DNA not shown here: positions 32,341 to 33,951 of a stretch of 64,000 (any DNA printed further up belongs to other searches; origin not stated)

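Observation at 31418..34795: Kinase, fused TIGR04283/TIGR04282-like transferases and nucleoside hydrolase: an arsenosugar-like pathway without ArsS/ArsM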

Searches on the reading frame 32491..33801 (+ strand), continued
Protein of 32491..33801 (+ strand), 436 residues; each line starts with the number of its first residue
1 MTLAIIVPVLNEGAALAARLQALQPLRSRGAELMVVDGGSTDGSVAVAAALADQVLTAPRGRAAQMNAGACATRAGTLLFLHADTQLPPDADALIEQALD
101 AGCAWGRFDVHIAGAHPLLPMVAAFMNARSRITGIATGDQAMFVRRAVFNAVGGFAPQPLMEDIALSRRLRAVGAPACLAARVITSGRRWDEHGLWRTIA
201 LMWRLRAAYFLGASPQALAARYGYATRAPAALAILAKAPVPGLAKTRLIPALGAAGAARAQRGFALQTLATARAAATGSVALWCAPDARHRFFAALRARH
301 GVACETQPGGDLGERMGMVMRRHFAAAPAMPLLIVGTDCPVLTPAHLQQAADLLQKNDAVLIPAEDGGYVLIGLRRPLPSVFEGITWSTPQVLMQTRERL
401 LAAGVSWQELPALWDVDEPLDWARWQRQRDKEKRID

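Call 40: find_related_loci(query=A3, collection=genome_contigs, flank=10000)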
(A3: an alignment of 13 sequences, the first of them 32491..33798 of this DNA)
Query A3 (436 aa) in genome_contigs; peptide patterns used: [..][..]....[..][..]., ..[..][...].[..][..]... (x = any residue, [..] = any of these).
600 stretches matched a pattern (row limit reached: there are more); 566 encode a relative of the query (tblastn E <= 1e-3); the best 80 are kept; 80 distinct loci.
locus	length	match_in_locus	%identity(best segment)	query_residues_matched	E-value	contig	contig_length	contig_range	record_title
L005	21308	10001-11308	87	1-436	0e+0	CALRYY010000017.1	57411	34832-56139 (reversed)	MAG: Ramlibacter sp. 2FC isolate JJ-MAA6-279-5-m2-bin101 genome assembly, contig: JJ-MAA6-279-C84, whole genome shotgun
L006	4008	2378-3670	72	1-431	0e+0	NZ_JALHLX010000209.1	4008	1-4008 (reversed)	MAG: Hydrogenophaga sp. isolate Bin_25_3 c_000000067920, whole genome shotgun sequence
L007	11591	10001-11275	76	1-426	0e+0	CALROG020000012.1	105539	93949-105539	MAG: Ramlibacter sp. 2FC isolate JJ-K1D7-64-3-mx-bin572 genome assembly, contig: JJ-K1D7-64-C38, whole genome shotgun se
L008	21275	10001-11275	73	1-426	0e+0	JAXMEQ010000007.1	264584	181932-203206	MAG: Ramlibacter sp. isolate STL-PRO66 C2.108.fa-7, whole genome shotgun sequence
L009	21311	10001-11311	63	2-427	5e-157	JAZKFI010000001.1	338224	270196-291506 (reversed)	MAG: Pseudomonadota bacterium isolate DC_HB_02_SPN181219-bin070 DCHB02SPN_B070_0_000000000001, whole genome shotgun sequ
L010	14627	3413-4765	59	1-426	4e-156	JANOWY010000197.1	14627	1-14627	MAG: Rhodoferax sp. isolate VAR_35_metabat_311 VAR_35_k141_3719020, whole genome shotgun sequence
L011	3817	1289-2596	60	1-431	7e-160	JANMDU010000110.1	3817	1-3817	MAG: Variovorax sp. isolate OTE_75_metabat_105 OTE_75_k141_1585487, whole genome shotgun sequence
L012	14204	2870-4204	63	1-426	3e-154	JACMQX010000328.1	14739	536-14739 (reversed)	MAG: Ramlibacter sp. isolate LF-bin-46 FL-bin-46-contig-k141_2695035, whole genome shotgun sequence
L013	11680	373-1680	59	3-427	2e-151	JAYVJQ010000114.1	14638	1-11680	MAG: Brachymonas sp. isolate GL53_Down_metabat_90 GL53_Down_metabat_90_113, whole genome shotgun sequence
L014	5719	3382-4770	60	3-425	2e-147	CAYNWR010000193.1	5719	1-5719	MAG TPA_asm: uncultured Burkholderiaceae bacterium isolate SRP173033_co1_119 genome assembly, contig: NODE_38557_length_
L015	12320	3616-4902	54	3-435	2e-131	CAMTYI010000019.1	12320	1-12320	MAG: uncultured Gammaproteobacteria bacterium isolate G02_MAG_00007 genome assembly, contig: G02_MAG_00007_000000000096,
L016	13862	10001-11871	54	1-426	1e-125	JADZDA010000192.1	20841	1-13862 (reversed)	MAG: Burkholderiales bacterium isolate SJ753 c_000001019712, whole genome shotgun sequence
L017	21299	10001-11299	52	1-426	2e-122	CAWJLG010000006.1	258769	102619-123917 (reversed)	MAG: uncultured beta proteobacterium isolate MFD05942.bin.1.21 genome assembly, contig: contig_18742, whole genome shotg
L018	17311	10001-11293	51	3-426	7e-119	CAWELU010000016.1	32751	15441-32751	MAG: uncultured beta proteobacterium isolate MFD05674.bin.2.160 genome assembly, contig: contig_14703, whole genome shot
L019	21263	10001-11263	48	3-421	7e-119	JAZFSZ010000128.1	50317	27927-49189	MAG: Acidiferrobacterales bacterium isolate BS2bin.21 BS2bin.21_128, whole genome shotgun sequence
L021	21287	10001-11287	45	1-427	9e-112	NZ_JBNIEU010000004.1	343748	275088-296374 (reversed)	Aestuariirhabdus sp. LZHN29 LZHN29_scaffold4, whole genome shotgun sequence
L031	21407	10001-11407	42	1-435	1e-98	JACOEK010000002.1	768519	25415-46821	MAG: Nitrospira sp. isolate S2bin.16 NODE_4_length_768519_cov_28.416314, whole genome shotgun sequence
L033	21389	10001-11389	40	1-421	1e-96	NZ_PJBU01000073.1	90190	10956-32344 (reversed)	Psychrobacter sp. MES7-P7E contig12, whole genome shotgun sequence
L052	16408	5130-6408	64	2-428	2e-82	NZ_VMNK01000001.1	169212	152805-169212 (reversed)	Denitromonas halophila strain SFB-3 k141_80, whole genome shotgun sequence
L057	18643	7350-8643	64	3-424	9e-121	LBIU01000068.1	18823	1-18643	MAG: Candidatus Accumulibacter adiacens isolate HKU-1 contig3822, whole genome shotgun sequence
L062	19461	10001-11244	63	3-421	1e-105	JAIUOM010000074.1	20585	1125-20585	MAG: Proteobacteria bacterium isolate OTTO1 spades-bin.93~NODE_3065_length_20585_cov_1.50968, whole genome shotgun seque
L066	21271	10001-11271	61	1-424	1e-101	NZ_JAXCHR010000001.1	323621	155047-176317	Polaromonas sp. CG_9.5 Ga0418716_01, whole genome shotgun sequence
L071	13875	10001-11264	60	3-424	1e-116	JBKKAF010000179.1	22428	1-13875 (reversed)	MAG: Xanthobacteraceae bacterium isolate swi_bin.290 S1Ck127_6372980_flag_0_multi_13.9942_len_22428, whole genome shotgu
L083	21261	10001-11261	55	3-424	7e-117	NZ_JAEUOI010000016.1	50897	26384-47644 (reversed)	MAG: Propionivibrio sp. isolate new MAG-195 k141_3369552, whole genome shotgun sequence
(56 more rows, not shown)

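Call 45: search_protein_families(library=ncbifam, proteins=[L017:8979-9977:+, L066:9019-9981:+, L062:11232-12407:+, L021:7253-7909:-, L033:11531-12220:+, L062:15884-16882:+, L083:5439-6197:-, L071:3281-4312:+, L052:6219-7226:+, L057:7948-8910:-], max_evalue=0.00001)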
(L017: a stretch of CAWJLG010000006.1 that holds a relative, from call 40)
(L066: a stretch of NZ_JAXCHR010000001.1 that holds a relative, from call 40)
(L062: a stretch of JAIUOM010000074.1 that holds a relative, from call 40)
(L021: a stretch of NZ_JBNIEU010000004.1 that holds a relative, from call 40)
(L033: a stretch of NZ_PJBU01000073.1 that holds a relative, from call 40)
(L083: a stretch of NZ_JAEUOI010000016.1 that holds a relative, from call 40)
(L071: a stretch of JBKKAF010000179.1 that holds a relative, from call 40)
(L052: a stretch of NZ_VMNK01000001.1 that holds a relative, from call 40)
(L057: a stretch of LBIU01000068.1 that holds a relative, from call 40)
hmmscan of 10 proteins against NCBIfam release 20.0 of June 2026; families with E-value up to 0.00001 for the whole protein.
L017:8979-9977:+ (333 aa): 11 families
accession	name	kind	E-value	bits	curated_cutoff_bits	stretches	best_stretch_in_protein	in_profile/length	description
TIGR04167.1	rSAM_SeCys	equivalog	6.8e-136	452.4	300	1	29-332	2-303/303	arsenosugar biosynthesis radical SAM (seleno)protein ArsS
TIGR02668.1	moaA_archaeal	equivalog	8.9e-10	38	325.25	1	34-110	9-86/303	GTP 3',8-cyclase MoaA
TIGR03962.1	mycofact_rSAM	equivalog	3.6e-09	36.2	265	1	37-175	14-149/339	mycofactocin radical SAM maturase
TIGR02666.1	moaA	equivalog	2.3e-08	33.4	284.05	1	34-153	9-132/336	GTP 3',8-cyclase MoaA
NF001199.0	PRK00164.2-1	equivalog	2.7e-08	33.3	231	1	34-108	11-86/308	GTP 3',8-cyclase MoaA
TIGR04317.1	W_rSAM_matur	equivalog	4.2e-08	32.7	380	1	35-171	4-137/349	tungsten cofactor oxidoreductase radical SAM maturase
NF049973.1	radical_Rv1681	equivalog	7.8e-07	28.3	380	1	42-174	79-210/326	Rv1681 family radical SAM protein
NF050035.1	rSAM_WgK_link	exception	8.2e-07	28.3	650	1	37-171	11-144/367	radical SAM/SPASM peptide maturase WgkB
TIGR04078.1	rSAM_yydG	equivalog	1.6e-06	27.8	300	1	35-94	1-61/309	YydG family radical SAM peptide epimerase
TIGR03978.1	rSAM_paired_1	equivalog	3.8e-06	25.9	370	1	43-171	91-228/466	His-Xaa-Ser system radical SAM maturase HxsB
TIGR04546.1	rSAM_ahbC_deAc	equivalog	6.6e-06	25.2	650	1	39-123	43-128/390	12,18-didecarboxysiroheme deacetylase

L066:9019-9981:+ (321 aa): 10 families
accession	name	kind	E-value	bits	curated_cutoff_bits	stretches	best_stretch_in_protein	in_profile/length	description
TIGR04167.1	rSAM_SeCys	equivalog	4.6e-136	453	300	1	17-319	2-303/303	arsenosugar biosynthesis radical SAM (seleno)protein ArsS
TIGR03962.1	mycofact_rSAM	equivalog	2.1e-10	40.3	265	1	26-164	15-150/339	mycofactocin radical SAM maturase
NF045574.1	sacti_mat_StsB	exception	2.5e-08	33.2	625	1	21-162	94-232/466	StsB family radical SAM/SPASM domain sactipeptide maturase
TIGR04317.1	W_rSAM_matur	equivalog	5.8e-08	32.2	380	1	23-159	4-137/349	tungsten cofactor oxidoreductase radical SAM maturase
TIGR02668.1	moaA_archaeal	equivalog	1.6e-07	30.6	325.25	1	22-99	9-87/303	GTP 3',8-cyclase MoaA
TIGR02666.1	moaA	equivalog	5.4e-07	28.9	284.05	1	21-97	8-88/336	GTP 3',8-cyclase MoaA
NF050035.1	rSAM_WgK_link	exception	1.5e-06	27.4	650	1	26-160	12-145/367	radical SAM/SPASM peptide maturase WgkB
TIGR04546.1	rSAM_ahbC_deAc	equivalog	1.6e-06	27.2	650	1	27-115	43-132/390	12,18-didecarboxysiroheme deacetylase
NF001199.0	PRK00164.2-1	equivalog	3.9e-06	26.2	231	1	22-98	11-88/308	GTP 3',8-cyclase MoaA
TIGR04053.2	TIGR04053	equivalog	5.8e-06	25.8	395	1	33-162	18-149/366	TIGR04053 family radical SAM/SPASM domain-containing protein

L062:11232-12407:+ (392 aa): 7 families
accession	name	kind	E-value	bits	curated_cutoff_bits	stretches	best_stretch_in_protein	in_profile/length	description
TIGR03169.1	Nterm_to_SelD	hypoth_equivalog_domain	3.9e-95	319.3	310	1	18-377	2-365/365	pyridine nucleotide-disulfide oxidoreductase family protein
TIGR04369.1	fusion_not_SelD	hypoth_equivalog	2e-61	208.1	700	1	20-382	1-343/701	oxidoreductase/SelD-related fusion protein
NF045765.1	PhenlGlyoxDHPadH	equivalog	7.5e-09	34.9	475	0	17-126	4-115/416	NADH-dependent phenylglyoxylate dehydrogenase subunit epsilon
NF042949.2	3PPDioc_HcaD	equivalog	5e-08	32.1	450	0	241-298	228-279/386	3-phenylpropionate/cinnamic acid dioxygenase ferredoxin--NAD(+) reductase subunit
TIGR02374.1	nitri_red_nirB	equivalog_domain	9.9e-07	27.5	578.35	0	232-299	219-282/794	nitrite reductase large subunit NirB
NF003437.0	PRK04965.1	equivalog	1.4e-06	27.6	392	0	234-301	220-281/378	NADH:flavorubredoxin reductase NorW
NF007286.0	PRK09754.1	equivalog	8.4e-06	24.8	447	0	91-122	80-111/400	phenylpropionate dioxygenase ferredoxin reductase subunit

L021:7253-7909:- (219 aa): 188 families (the best 25 are shown)
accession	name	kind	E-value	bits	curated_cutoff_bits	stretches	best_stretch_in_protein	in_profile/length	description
TIGR02211.1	LolD_lipo_ex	equivalog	2.9e-59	200.2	307.75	1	16-217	17-220/221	lipoprotein-releasing ABC transporter ATP-binding protein LolD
TIGR02982.1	heterocyst_DevA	subfamily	7.4e-59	199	295.8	1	17-216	18-219/220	ABC exporter ATP-binding subunit, DevA family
TIGR02673.1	FtsE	equivalog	7.7e-57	192.4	264.85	1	9-212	5-211/214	cell division ATP-binding protein FtsE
TIGR03608.1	L_ocin_972_ABC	subfamily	1e-55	188.4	254.85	1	17-207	11-202/206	putative bacteriocin export ABC transporter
NF007879.0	PRK10584.1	equivalog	2.5e-55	187.7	336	1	19-217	25-225/228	putative ABC transporter ATP-binding protein YbbA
NF038007.1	ABC_ATP_DarD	equivalog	6.5e-51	172.9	375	1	17-216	18-218/218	darobactin export ABC transporter ATP-binding protein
NF008639.0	PRK11629.1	equivalog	2.3e-49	167.9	360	1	19-217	25-225/234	lipoprotein-releasing ABC transporter ATP-binding protein LolD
NF007826.0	PRK10535.1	equivalog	2.4e-48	164.9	966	1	19-218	23-223/648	macrolide ABC transporter ATP-binding protein/permease MacB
TIGR02315.1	ABC_phnC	equivalog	3.4e-44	151.1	266.1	1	8-199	4-206/243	phosphonate ABC transporter ATP-binding protein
TIGR02314.1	ABC_MetN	equivalog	4.7e-44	150.8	499.7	1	19-217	20-220/343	methionine ABC transporter ATP-binding protein MetN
TIGR03265.1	PhnT2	equivalog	1.3e-43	149.6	457.7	1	9-207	11-204/353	putative 2-aminoethylphosphonate ABC transporter ATP-binding protein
TIGR02142.1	modC_ABC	equivalog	3.2e-43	148.3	285.05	1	22-216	15-210/353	molybdenum ABC transporter ATP-binding protein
TIGR00968.1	3a0106s01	subfamily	7.7e-43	146.7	342.75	1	19-218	15-211/237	sulfate ABC transporter ATP-binding protein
NF040840.2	tungstate_WtpC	equivalog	2.4e-42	145.4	440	1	9-218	5-211/347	tungstate ABC transporter ATP-binding protein WtpC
NF008338.0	PRK11124.1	equivalog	3.1e-42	144.8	369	1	10-201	9-203/242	arginine ABC transporter ATP-binding protein ArtP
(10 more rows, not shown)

L033:11531-12220:+ (230 aa): 27 families (the best 25 are shown)
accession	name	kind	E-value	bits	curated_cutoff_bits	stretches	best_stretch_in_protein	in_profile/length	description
NF008823.0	PRK11873.1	subfamily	4e-50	170.8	263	1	12-228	8-227/272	arsenite methyltransferase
NF040538.1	methyl_ArsM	equivalog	6.3e-42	144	500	2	11-144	1-133/356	arsinothricin biosynthesis methyltransferase ArsM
NF041537.1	ArsM_AhpD_UU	exception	1.7e-29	102.7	510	1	47-229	50-227/345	arsenite methyltransferase/AhpD domain selenoprotein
NF041536.1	ArsM_DUF2284_UU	exception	6.7e-29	100.5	575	1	46-229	49-227/459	arsenite methyltransferase/DUF2284 domain selenoprotein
NF047649.1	MTase_UXPK_star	exception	6.5e-27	94.3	460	1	45-227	49-226/283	methyltransferase/UXPK-star double selenoprotein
NF038099.1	AsSugarArsM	exception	1.8e-22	80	400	1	27-227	15-216/321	arsenosugar biosynthesis arsenite methyltransferase ArsM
NF045667.1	MTase_DVU1556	equivalog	8e-20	71.2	155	1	69-224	20-160/213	DVU_1556 family methyltransferase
NF040539.1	AST_met_ArsM_2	exception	6.1e-19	68.9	240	1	73-227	58-208/262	putative arsinothricin biosynthesis methyltransferase ArsM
TIGR02072.1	BioC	equivalog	6.6e-14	52.3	184.95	1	73-187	36-137/244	malonyl-ACP O-methyltransferase BioC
TIGR01983.1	UbiG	equivalog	5.3e-13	48.8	102.95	1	69-185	47-154/228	bifunctional 2-polyprenyl-6-hydroxyphenol methylase/3-demethylubiquinol 3-O-methyltransferase UbiG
NF001243.0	PRK00216.1-4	equivalog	1.3e-11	44.3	235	1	71-179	47-148/237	demethylmenaquinone methyltransferase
NF043040.1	corrin_prot_MT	hypoth_equivalog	1.4e-11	44.3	180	1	71-193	41-158/216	corrinoid protein-associated methyltransferase CpaM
TIGR02752.1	MenG_heptapren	equivalog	2.5e-11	43.5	419.85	1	71-180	45-147/231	demethylmenaquinone methyltransferase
NF001244.0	PRK00216.1-5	equivalog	2.9e-11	43.1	216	1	73-185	50-156/236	bifunctional demethylmenaquinone methyltransferase/2-methoxy-6-polyprenyl-1,4-benzoquinol methylase UbiE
NF001240.0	PRK00216.1-1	equivalog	1.6e-09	37.2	378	1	67-180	59-166/251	bifunctional demethylmenaquinone methyltransferase/2-methoxy-6-polyprenyl-1,4-benzoquinol methylase UbiE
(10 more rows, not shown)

L062:15884-16882:+ (333 aa): 11 families
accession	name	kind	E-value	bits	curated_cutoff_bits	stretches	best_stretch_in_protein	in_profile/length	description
NF006492.0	PRK08931.1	equivalog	1.3e-79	267.7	437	1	53-329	5-282/291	S-methyl-5'-thioadenosine phosphorylase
TIGR01694.1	MTAP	equivalog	1.5e-77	260.2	274.85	1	53-294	1-238/240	S-methyl-5'-thioadenosine phosphorylase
NF006334.0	PRK08564.1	equivalog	7.5e-73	244.9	382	1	53-276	9-232/267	S-methyl-5'-thioadenosine phosphorylase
NF005657.0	PRK07432.1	equivalog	3e-68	230.1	453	1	54-330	6-284/291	S-methyl-5'-thioadenosine phosphorylase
NF006599.0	PRK09136.1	equivalog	1.6e-64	217.5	223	1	53-294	3-244/247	S-methyl-5'-thioinosine phosphorylase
NF005876.0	PRK07823.1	equivalog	1.6e-58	198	306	1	52-290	6-238/267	S-methyl-5'-thioadenosine phosphorylase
NF006054.0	PRK08202.1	equivalog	6.1e-20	71.8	218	1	85-288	65-265/274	purine-nucleoside phosphorylase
TIGR01697.1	PNPH-PUNA-XAPA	subfamily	1.6e-18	66.9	197.1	1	84-278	40-233/247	inosine/guanosine/xanthosine phosphorylase family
TIGR01698.1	PUNP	equivalog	7.2e-17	61.6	302.6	1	84-271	40-224/245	purine-nucleoside phosphorylase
TIGR01700.1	PNPH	equivalog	7.9e-12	45.1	293.35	1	84-269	40-226/249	purine nucleoside phosphorylase I, inosine and guanosine-specific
TIGR01699.1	XAPA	equivalog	2.7e-07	30.4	370.9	1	103-260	57-215/248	xanthosine phosphorylase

L083:5439-6197:- (253 aa): 231 families (the best 25 are shown)
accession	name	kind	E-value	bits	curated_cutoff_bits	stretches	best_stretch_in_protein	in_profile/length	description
TIGR01829.1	AcAcCoA_reduct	subfamily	1.5e-110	368.5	302.1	1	9-252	1-242/242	acetoacetyl-CoA reductase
NF009548.0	PRK12938.1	equivalog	5.2e-93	311.3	472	1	6-250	1-243/246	3-ketoacyl-ACP reductase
NF009464.0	PRK12824.1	subfamily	2.7e-88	295.8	269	1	8-252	2-244/245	3-oxoacyl-ACP reductase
TIGR01830.1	3oxo_ACP_reduc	equivalog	8.4e-80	267.9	297.75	1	11-249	1-237/239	3-oxoacyl-[acyl-carrier-protein] reductase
NF004198.0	PRK05653.1-3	equivalog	2.8e-74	249.7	296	1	5-251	4-247/248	3-oxoacyl-ACP reductase FabG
NF009466.0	PRK12826.1-2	subfamily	2.2e-73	246.8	222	1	7-251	2-245/248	3-oxoacyl-ACP reductase FabG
NF004197.0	PRK05653.1-1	equivalog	1.9e-68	230.8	332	1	6-252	5-248/249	3-oxoacyl-ACP reductase FabG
NF053542.1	FlxB_rubin_SDR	equivalog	4.1e-66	223.1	340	1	10-249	2-238/239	flexirubin biosynthesis SDR family reductase FlxB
NF009546.0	PRK12935.1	equivalog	4.5e-66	222.9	418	1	8-251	6-246/247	acetoacetyl-CoA reductase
NF004200.0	PRK05653.1-5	equivalog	5.6e-66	222.5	273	1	9-249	3-240/242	3-oxoacyl-ACP reductase FabG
NF009547.0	PRK12936.1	subfamily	3.7e-63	213.4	436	1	7-249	5-241/245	3-ketoacyl-(acyl-carrier-protein) reductase NodG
NF004199.0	PRK05653.1-4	equivalog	4e-62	210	301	1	7-251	4-246/247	3-oxoacyl-ACP reductase FabG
NF047420.2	EF_P_mod_YmfI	equivalog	1e-57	195.6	238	1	11-250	2-235/236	elongation factor P 5-aminopentanone reductase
NF005559.1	PRK07231.1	subfamily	2.4e-56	191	215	1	7-250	3-247/249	glucose 1-dehydrogenase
TIGR01963.1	PHB_DH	subfamily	4.3e-56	190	307.05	1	9-250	2-252/255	3-hydroxybutyrate dehydrogenase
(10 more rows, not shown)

L071:3281-4312:+ (344 aa): 3 families
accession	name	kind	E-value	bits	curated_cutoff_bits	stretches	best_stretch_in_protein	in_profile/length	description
NF006958.0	PRK09435.1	equivalog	6e-147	489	329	1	21-342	7-328/333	methylmalonyl Co-A mutase-associated GTPase MeaB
TIGR00750.1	lao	equivalog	2.3e-106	355.3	240.75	1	34-338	1-298/300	methylmalonyl Co-A mutase-associated GTPase MeaB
NF045497.1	IsobCoAmut_IcmF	equivalog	5.1e-32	110.7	1500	1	28-229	146-351/1076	fused isobutyryl-CoA mutase/GTPase IcmF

L052:6219-7226:+ (336 aa): 0 families

L057:7948-8910:- (321 aa): 0 families
